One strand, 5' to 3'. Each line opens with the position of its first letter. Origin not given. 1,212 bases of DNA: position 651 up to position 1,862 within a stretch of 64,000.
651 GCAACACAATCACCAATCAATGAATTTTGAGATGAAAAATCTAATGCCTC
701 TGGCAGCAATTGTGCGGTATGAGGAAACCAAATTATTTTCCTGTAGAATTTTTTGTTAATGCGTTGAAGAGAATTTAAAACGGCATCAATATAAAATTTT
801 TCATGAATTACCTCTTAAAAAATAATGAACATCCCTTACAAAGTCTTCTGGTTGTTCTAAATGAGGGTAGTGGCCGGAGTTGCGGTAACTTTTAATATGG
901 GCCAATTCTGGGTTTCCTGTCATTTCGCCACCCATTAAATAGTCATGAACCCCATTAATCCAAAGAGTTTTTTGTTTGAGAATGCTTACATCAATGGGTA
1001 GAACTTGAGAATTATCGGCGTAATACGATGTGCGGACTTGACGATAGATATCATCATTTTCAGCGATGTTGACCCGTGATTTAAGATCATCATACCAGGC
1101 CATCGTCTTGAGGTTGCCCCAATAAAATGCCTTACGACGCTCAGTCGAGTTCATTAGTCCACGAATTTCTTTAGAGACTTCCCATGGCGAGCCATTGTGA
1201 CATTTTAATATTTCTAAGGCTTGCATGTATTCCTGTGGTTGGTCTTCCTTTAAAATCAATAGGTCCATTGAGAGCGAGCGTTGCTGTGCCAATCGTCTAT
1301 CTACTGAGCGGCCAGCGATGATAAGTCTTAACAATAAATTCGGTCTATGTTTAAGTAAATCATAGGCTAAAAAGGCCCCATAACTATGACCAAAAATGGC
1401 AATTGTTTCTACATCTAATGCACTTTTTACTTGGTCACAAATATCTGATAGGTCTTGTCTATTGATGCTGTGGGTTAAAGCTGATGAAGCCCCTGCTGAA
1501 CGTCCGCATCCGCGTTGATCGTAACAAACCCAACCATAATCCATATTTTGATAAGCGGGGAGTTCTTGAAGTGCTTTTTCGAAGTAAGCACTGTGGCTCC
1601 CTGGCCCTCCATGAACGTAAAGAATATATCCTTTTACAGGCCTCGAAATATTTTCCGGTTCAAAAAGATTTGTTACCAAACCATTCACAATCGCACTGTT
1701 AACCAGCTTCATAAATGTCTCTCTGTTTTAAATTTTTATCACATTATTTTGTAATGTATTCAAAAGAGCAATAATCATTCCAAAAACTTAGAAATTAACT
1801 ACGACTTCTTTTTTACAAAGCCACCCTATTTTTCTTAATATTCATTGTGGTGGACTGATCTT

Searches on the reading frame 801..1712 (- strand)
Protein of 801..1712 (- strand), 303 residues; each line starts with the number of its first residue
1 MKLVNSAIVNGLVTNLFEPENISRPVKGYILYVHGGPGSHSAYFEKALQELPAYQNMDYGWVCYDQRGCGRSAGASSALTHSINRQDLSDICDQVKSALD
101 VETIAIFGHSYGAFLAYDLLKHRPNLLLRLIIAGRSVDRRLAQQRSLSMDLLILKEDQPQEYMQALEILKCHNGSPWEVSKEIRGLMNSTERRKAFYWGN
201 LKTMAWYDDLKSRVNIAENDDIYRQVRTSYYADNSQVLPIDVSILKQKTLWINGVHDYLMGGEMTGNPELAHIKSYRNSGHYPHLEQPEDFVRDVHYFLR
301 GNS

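Call 3: search_protein_families(library=padloc, proteins=[window:801-1712:-], max_evalue=0.01)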
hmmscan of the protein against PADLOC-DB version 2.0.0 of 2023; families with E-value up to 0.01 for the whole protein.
window:801-1712:- (303 aa): 0 families

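Call 4: search_protein_families(library=pfam, proteins=[window:801-1712:-], max_evalue=0.01)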
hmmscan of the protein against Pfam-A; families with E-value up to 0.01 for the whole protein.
window:801-1712:- (303 aa): 5 families
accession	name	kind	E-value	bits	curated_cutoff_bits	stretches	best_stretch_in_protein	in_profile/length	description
PF12697.13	Abhydrolase_6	-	5.4e-15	57.1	26.3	1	30-293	1-216/217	Alpha/beta hydrolase family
PF00561.26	Abhydrolase_1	-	3.9e-13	50.1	25.8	1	30-134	3-101/245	alpha/beta hydrolase fold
PF12146.15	Hydrolase_4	-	1.8e-11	44.2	27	1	25-136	2-110/239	Serine aminopeptidase, S33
PF02129.25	Peptidase_S15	-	0.00054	20.2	23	1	59-132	52-125/262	X-Pro dipeptidyl-peptidase (S15 family)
PF00326.27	Peptidase_S9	-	0.003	17.5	22.6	0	79-126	36-88/213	Prolyl oligopeptidase family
